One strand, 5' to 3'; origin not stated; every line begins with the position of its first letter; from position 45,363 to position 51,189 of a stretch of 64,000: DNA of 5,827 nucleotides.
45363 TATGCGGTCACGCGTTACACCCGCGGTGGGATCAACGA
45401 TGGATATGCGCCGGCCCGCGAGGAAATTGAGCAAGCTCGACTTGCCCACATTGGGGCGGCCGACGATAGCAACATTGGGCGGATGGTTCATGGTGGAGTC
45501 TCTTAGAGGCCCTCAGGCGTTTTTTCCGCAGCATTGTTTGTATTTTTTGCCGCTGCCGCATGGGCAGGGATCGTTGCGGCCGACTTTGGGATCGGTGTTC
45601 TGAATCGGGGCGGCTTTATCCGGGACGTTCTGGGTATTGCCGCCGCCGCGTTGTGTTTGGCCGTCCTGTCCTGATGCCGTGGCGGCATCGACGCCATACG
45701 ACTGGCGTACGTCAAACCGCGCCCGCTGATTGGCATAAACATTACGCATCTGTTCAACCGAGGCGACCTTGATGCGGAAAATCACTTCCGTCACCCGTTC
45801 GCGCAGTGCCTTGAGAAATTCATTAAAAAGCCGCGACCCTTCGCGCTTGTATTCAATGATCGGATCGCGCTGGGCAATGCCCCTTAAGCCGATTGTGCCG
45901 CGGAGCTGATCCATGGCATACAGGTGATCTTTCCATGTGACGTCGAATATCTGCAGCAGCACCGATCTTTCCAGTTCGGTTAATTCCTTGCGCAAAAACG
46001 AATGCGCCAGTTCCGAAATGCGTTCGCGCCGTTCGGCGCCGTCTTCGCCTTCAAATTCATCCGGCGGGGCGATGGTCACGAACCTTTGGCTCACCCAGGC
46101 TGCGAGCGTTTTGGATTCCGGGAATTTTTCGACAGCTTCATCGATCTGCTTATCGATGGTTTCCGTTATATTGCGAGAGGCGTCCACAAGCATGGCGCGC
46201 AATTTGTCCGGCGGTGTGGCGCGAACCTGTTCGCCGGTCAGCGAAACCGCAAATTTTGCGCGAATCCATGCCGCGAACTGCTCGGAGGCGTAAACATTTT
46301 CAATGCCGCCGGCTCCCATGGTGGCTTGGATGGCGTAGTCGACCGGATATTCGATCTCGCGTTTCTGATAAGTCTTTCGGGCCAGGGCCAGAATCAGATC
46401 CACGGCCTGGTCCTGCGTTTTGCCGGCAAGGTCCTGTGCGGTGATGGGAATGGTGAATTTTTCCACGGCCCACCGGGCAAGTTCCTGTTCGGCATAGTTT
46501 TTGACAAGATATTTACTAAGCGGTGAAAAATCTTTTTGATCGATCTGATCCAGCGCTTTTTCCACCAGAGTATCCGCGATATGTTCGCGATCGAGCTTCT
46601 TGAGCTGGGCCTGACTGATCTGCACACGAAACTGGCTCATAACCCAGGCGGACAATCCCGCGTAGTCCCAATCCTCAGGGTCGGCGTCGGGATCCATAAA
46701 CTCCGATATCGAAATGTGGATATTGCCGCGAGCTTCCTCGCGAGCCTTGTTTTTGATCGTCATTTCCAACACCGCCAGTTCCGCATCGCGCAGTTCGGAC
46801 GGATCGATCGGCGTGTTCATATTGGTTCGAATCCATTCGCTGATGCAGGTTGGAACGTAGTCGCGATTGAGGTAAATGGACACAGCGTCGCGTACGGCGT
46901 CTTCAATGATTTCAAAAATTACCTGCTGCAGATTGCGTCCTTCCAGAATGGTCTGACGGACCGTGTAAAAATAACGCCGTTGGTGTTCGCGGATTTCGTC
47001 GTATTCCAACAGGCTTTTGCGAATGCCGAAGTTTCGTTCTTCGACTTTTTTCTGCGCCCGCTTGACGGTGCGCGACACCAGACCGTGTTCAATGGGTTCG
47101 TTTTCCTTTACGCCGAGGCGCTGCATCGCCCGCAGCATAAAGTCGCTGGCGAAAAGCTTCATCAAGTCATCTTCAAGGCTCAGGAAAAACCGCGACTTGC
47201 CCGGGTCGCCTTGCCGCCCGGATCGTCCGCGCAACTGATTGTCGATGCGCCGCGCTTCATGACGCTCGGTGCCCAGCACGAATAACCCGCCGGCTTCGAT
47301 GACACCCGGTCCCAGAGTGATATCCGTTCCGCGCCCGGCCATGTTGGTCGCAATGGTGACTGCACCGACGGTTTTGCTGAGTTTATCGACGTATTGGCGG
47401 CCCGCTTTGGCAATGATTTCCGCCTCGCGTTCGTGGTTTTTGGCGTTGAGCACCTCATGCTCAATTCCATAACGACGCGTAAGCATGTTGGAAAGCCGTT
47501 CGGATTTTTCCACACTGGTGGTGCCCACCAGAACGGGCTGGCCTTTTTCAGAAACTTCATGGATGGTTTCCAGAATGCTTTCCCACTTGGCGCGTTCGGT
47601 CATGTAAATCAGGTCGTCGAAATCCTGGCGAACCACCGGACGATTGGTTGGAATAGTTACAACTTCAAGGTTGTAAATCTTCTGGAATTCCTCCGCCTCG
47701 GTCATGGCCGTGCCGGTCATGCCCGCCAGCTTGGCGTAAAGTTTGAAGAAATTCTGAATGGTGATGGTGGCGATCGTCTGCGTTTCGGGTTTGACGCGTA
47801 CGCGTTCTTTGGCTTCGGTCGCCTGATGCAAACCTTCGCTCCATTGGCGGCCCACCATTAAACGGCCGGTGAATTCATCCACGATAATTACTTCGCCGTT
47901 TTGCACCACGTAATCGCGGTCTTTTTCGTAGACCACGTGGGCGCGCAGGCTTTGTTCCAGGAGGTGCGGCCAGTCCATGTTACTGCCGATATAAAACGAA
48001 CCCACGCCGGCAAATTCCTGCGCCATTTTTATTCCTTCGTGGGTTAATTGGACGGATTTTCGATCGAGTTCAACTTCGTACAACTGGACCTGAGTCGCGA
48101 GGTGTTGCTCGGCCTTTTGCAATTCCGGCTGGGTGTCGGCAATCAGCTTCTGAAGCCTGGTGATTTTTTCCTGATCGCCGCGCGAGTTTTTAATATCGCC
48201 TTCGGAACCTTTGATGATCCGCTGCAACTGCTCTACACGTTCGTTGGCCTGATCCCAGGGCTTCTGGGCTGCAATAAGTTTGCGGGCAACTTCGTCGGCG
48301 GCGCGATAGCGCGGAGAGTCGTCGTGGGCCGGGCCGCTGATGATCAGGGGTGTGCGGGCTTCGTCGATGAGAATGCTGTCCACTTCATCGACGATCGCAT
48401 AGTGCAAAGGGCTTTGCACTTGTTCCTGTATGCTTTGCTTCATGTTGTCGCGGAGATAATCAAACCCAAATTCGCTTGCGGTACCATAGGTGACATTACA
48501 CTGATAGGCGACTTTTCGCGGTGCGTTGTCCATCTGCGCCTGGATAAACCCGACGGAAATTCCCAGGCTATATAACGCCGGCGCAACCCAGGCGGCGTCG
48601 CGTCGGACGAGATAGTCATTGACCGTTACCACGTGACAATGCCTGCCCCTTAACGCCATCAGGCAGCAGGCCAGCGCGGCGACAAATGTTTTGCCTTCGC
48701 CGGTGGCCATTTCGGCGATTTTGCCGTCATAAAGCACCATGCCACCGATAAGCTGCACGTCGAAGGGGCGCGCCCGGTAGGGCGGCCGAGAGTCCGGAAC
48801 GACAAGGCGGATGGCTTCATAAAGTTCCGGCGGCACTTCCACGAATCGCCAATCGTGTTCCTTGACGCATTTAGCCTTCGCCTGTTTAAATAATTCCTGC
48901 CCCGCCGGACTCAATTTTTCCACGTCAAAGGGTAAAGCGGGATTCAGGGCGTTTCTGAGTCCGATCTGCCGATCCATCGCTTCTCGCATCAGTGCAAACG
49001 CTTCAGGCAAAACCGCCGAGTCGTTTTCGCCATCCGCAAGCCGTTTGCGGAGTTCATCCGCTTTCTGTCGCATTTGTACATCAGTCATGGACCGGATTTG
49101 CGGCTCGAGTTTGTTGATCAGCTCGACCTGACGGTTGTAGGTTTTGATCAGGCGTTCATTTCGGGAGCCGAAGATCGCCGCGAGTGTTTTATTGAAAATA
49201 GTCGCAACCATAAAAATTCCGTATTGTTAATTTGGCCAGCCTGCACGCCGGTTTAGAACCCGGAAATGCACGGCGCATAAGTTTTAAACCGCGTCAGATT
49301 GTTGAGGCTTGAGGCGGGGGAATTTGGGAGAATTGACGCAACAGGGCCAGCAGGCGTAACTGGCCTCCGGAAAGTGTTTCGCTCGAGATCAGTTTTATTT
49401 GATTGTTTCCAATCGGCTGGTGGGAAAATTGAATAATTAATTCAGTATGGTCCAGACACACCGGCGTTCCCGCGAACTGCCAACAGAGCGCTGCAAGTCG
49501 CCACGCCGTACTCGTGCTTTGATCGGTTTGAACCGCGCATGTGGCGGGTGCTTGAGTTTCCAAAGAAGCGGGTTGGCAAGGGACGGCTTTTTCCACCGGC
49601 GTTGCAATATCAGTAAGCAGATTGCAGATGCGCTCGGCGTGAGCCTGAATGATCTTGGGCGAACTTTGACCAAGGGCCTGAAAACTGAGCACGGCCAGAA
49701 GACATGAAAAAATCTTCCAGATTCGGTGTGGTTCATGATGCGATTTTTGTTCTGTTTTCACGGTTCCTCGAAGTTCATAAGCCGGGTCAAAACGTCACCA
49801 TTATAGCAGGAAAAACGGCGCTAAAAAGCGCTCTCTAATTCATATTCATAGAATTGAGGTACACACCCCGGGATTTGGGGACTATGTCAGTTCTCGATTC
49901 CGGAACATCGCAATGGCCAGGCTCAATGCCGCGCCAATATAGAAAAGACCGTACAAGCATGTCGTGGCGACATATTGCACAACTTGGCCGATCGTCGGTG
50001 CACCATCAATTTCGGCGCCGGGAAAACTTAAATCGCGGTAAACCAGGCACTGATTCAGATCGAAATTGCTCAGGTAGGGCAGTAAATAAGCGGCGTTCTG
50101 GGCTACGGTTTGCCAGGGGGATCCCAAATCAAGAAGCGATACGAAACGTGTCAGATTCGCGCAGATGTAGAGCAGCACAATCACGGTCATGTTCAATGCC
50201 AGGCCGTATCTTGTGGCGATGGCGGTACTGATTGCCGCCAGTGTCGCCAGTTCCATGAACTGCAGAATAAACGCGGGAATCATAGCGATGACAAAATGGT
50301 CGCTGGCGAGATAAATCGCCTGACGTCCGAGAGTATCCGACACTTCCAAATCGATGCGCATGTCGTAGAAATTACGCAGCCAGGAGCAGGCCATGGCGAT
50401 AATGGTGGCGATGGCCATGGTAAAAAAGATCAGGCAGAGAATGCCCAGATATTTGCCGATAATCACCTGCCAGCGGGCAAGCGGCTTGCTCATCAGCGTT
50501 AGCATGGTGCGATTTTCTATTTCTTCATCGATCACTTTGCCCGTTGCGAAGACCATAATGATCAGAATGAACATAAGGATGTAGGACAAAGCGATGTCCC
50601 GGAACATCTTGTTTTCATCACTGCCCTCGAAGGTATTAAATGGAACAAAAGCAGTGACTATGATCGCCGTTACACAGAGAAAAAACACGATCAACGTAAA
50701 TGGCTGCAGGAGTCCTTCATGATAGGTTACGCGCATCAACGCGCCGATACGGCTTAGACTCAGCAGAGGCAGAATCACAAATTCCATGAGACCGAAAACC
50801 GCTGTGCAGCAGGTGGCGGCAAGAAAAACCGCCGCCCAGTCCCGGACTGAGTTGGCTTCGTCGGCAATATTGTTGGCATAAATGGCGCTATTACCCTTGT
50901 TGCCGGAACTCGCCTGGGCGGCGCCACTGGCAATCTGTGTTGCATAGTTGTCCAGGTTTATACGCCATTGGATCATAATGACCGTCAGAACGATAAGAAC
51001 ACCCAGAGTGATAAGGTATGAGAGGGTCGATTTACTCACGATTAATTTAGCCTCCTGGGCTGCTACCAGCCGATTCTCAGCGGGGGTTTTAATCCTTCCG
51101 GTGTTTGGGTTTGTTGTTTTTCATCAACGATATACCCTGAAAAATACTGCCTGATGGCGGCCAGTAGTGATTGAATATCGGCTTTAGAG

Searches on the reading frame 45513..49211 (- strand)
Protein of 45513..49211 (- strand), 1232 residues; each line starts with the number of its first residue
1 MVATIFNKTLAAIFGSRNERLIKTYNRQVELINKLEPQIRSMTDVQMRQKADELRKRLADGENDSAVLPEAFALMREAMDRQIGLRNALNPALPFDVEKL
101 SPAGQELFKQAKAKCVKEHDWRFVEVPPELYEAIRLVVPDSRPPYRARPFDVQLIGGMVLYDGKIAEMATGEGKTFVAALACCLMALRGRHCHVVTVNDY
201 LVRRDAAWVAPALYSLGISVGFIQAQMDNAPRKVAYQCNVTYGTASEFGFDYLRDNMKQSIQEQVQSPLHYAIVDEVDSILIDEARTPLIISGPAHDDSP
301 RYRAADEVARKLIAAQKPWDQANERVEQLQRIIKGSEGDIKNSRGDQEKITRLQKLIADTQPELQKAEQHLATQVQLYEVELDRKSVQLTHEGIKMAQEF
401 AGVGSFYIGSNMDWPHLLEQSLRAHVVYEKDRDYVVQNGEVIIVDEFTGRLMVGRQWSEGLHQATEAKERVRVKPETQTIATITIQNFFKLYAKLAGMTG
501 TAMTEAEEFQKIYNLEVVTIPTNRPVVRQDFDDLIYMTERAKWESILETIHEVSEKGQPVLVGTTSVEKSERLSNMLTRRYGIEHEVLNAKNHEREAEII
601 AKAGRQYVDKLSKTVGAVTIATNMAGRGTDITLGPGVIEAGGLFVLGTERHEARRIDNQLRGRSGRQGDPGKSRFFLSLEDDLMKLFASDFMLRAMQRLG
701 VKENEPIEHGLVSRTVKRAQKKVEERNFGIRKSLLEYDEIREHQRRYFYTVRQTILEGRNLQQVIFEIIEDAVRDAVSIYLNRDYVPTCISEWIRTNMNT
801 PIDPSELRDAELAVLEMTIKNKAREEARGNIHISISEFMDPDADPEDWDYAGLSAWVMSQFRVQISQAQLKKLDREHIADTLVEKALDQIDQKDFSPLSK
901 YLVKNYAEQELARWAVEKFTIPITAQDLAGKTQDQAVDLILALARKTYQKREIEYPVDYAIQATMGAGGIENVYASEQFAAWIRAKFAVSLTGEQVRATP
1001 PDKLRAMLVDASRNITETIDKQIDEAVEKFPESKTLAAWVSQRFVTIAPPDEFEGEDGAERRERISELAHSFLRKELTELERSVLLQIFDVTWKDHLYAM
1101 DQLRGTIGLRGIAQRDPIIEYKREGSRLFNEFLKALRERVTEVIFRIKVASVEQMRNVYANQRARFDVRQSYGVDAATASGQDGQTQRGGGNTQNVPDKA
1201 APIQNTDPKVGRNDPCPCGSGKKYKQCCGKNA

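Call 13: search_protein_families(library=pfam, proteins=[window:45513-49211:-], max_evalue=0.001)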
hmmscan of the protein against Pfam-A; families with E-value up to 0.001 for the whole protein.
window:45513-49211:- (1232 aa): 6 families
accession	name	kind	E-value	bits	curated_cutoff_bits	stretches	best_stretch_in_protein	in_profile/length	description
PF07517.20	SecA_DEAD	-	3.1e-112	375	24.6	1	12-510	3-290/290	SecA DEAD-like domain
PF21090.3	P-loop_SecA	-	8.6e-74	248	27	2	525-634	1-100/205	SecA P-loop domain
PF07516.18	SecA_SW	-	4e-51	174.4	26.7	2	1012-1147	58-199/200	SecA Wing and Scaffold domain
PF01043.26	SecA_PP_bind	-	9.2e-32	110.4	23.5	1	366-466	11-110/110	SecA preprotein cross-linking domain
PF02810.21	SEC-C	-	8.4e-10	38.8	20.4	1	1212-1230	1-19/19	SEC-C motif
PF00271.37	Helicase_C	-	0.00097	19.8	23.5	0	545-668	5-110/110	Helicase conserved C-terminal domain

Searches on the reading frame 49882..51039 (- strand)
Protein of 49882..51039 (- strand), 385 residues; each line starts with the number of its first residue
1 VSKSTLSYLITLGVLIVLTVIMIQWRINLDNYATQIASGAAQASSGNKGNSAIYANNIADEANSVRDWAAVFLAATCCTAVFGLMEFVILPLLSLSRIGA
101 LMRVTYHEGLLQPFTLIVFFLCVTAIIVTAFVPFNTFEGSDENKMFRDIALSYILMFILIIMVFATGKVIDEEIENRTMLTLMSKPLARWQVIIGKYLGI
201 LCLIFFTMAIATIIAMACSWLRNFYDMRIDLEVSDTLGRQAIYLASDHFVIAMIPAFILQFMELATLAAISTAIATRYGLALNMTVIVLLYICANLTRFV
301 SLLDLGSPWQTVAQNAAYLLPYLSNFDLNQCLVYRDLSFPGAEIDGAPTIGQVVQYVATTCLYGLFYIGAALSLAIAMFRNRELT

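Call 13: search_protein_families(library=pfam, proteins=[window:49882-51039:-], max_evalue=0.001)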
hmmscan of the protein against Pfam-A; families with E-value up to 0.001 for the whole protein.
window:49882-51039:- (385 aa): 4 families
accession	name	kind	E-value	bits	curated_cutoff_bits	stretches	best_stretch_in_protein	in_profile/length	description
PF12698.13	ABC2_membrane_3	-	8.7e-12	45.2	31.6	1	125-372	139-346/347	ABC-2 family transporter protein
PF12679.13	ABC2_membrane_2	-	7.6e-09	35.7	27.2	1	14-384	16-283/283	ABC-2 family transporter protein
PF12730.13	ABC2_membrane_4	-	2e-08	34.9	27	1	117-263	16-162/179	ABC-2 family transporter protein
PF13346.12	ABC2_membrane_5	-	0.00059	19.9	25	1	121-227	17-112/205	ABC-2 family transporter protein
